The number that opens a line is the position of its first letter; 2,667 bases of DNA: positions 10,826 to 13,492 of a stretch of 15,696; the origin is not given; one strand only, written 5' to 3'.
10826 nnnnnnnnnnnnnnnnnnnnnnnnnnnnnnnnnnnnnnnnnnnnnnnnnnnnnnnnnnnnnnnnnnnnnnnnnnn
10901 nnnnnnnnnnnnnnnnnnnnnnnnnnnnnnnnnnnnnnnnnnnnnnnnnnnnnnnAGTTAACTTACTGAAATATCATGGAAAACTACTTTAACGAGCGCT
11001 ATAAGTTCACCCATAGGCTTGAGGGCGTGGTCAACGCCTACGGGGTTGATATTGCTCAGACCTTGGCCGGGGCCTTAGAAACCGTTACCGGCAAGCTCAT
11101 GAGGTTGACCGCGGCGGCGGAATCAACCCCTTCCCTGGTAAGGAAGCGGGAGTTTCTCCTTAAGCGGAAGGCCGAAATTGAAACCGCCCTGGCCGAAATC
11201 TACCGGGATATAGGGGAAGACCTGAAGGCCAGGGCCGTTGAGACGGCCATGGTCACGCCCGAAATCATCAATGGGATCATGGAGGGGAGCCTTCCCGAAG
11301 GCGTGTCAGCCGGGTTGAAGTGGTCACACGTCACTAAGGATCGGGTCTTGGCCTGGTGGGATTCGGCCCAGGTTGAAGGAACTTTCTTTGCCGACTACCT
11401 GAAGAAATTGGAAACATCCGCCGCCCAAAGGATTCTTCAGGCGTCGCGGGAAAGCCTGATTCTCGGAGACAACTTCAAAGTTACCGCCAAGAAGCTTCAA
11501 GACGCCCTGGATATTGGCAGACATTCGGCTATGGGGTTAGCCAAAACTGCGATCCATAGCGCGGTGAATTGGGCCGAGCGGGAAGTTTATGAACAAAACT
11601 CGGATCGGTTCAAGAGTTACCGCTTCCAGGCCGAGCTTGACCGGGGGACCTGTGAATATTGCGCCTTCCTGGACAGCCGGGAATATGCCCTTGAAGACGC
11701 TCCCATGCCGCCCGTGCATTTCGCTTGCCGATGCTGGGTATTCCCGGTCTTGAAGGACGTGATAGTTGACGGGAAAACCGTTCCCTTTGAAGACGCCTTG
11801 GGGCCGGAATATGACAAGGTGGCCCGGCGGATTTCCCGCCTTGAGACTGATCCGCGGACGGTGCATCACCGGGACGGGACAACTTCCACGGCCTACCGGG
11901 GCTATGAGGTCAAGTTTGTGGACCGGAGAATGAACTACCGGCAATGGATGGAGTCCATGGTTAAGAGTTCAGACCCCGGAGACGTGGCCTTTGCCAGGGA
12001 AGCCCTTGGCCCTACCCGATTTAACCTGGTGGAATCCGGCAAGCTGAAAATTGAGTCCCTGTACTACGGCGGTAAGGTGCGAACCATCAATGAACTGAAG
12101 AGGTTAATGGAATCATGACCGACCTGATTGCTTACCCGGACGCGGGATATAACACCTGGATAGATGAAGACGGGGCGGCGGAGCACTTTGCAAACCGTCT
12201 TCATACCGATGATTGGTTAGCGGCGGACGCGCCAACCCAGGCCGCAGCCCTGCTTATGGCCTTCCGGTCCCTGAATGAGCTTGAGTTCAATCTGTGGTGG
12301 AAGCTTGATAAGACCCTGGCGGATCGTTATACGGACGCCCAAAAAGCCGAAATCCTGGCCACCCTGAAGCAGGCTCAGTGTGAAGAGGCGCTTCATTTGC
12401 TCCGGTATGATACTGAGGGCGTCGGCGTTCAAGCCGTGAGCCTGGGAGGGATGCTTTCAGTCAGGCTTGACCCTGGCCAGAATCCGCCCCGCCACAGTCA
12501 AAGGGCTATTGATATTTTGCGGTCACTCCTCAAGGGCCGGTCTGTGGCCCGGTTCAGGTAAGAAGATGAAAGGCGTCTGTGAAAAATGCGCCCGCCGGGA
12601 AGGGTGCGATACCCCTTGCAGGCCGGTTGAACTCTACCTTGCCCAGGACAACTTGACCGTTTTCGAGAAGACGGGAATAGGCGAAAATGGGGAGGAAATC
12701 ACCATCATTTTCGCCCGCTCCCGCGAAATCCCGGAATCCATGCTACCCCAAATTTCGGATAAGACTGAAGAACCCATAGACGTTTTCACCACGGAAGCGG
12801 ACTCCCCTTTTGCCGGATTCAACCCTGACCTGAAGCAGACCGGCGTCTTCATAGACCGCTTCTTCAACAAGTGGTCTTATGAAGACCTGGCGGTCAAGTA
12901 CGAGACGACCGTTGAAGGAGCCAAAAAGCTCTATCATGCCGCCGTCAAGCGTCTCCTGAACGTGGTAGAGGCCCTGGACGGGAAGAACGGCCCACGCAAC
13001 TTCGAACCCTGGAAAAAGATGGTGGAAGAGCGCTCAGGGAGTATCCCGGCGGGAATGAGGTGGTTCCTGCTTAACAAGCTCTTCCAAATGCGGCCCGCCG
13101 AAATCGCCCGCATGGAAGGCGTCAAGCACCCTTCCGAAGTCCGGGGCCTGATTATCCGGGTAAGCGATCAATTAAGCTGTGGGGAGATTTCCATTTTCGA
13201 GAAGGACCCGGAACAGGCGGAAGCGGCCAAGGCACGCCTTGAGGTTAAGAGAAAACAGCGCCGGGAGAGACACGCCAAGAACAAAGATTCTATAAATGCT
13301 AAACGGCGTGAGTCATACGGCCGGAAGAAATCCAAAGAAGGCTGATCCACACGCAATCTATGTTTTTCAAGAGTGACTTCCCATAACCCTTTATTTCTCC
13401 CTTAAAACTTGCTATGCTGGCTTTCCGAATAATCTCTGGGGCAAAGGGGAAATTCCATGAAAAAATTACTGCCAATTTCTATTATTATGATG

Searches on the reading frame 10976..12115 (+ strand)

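Call 9: search_protein_families(library=pfam, proteins=[window:10976-12115:+], max_evalue=0.1)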
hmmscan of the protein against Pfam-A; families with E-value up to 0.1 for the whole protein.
window:10976-12115:+ (380 aa): 2 families
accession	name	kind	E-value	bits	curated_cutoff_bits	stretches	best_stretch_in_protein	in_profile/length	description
PF04233.19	Phage_Mu_F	-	3.3e-11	44.3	29.6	1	152-255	2-111/112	Phage Mu protein F like protein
PF25310.1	VG15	-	0.0033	18.1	26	1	72-260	14-192/212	VG15 protein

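Call 10: search_protein_families(library=phrogs, proteins=[window:10976-12115:+], max_evalue=0.01)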
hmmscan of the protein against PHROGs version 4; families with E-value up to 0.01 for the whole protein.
window:10976-12115:+ (380 aa): 15 families
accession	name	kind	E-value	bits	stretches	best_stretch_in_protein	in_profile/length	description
phrog_241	-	head and packaging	7.7e-39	135.3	1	61-377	71-355/679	head morphogenesis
phrog_6577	-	unknown function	4.4e-18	66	1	129-379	93-316/1066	-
phrog_115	-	head and packaging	2.2e-15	57.9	1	158-265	215-324/665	minor head protein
phrog_2841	-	head and packaging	3e-15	57.2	1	134-261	180-309/525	minor head protein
phrog_4728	-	head and packaging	2.2e-14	54.2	1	132-263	167-304/591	head morphogenesis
phrog_595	-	head and packaging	2.6e-13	51.1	1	128-261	164-300/513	head maturation protease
phrog_7625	-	head and packaging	4.2e-09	36.8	1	115-262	97-252/504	head morphogenesis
phrog_21789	-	head and packaging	6.8e-09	35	1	40-262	41-263/1195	virion structural protein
phrog_2468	-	head and packaging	4.5e-07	30.6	1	139-265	138-279/303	head morphogenesis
phrog_8089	-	head and packaging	6.6e-06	26.6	1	140-259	145-267/268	head morphogenesis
phrog_14819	-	unknown function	6.7e-05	24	1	334-379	37-83/91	-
phrog_1657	-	head and packaging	0.00032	21.1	1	183-261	216-301/337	head morphogenesis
phrog_3517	-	head and packaging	0.00065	20.1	1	181-261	231-331/371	head morphogenesis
phrog_19443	-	head and packaging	0.00097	18.7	1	141-265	160-291/579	minor head protein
phrog_758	-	head and packaging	0.0091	16.3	0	159-268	184-298/326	head morphogenesis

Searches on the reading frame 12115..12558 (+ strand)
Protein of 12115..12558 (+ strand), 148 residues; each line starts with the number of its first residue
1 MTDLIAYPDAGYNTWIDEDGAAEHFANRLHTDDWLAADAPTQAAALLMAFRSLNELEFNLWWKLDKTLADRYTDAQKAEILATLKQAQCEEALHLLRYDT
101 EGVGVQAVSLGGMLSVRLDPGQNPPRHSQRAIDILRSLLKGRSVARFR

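Call 9: search_protein_families(library=pfam, proteins=[window:12115-12558:+], max_evalue=0.1)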
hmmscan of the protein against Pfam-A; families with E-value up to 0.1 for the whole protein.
window:12115-12558:+ (148 aa): 0 families

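Call 10: search_protein_families(library=phrogs, proteins=[window:12115-12558:+], max_evalue=0.01)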
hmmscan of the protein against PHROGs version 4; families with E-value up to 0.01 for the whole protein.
window:12115-12558:+ (148 aa): 1 family
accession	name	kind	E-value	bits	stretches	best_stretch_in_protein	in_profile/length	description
phrog_477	-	connector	0.00011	23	1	9-143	17-169/220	head-tail adaptor Ad1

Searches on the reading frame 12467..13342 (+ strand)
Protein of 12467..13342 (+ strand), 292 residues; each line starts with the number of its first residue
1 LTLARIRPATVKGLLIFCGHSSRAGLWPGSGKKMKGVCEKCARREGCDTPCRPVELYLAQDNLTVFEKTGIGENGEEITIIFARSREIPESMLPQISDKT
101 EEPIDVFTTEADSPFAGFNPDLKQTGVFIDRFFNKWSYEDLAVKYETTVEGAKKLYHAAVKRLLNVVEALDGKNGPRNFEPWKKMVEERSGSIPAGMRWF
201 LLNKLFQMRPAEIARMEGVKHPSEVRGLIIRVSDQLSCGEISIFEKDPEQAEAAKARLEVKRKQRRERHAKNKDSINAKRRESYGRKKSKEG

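Call 9: search_protein_families(library=pfam, proteins=[window:12467-13342:+], max_evalue=0.1)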
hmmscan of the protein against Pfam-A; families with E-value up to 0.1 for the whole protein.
window:12467-13342:+ (292 aa): 2 families
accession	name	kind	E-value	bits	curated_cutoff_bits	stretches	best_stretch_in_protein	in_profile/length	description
PF08281.18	Sigma70_r4_2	-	0.0029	17.7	25.7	0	128-163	19-54/54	Sigma-70, region 4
PF04545.22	Sigma70_r4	-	0.07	13.1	24.1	0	125-163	10-48/50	Sigma-70, region 4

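Call 10: search_protein_families(library=phrogs, proteins=[window:12467-13342:+], max_evalue=0.01)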
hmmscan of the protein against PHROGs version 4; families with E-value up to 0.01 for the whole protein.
window:12467-13342:+ (292 aa): 0 families

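Call 15: search_protein_families(library=padloc, proteins=[window:12467-13342:+], max_evalue=1)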
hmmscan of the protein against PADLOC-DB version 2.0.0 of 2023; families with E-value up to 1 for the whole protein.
window:12467-13342:+ (292 aa): 0 families

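Call 16: search_protein_families(library=ncbifam, proteins=[window:12467-13342:+], max_evalue=1)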
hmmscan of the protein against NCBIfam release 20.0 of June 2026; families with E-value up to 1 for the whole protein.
window:12467-13342:+ (292 aa): 1 family
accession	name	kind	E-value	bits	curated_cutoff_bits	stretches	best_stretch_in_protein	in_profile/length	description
NF009195.0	PRK12543.1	subfamily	0.031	13.7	197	1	123-169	134-180/192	RNA polymerase sigma factor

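Call 85: search_protein_families(library=pfam, proteins=[window:12566-13342:+], max_evalue=0.01)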
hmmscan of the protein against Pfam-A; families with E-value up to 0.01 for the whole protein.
window:12566-13342:+ (259 aa): 1 family
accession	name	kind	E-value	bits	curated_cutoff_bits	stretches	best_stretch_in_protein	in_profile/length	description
PF08281.18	Sigma70_r4_2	-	0.0021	18.1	25.7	0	95-130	19-54/54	Sigma-70, region 4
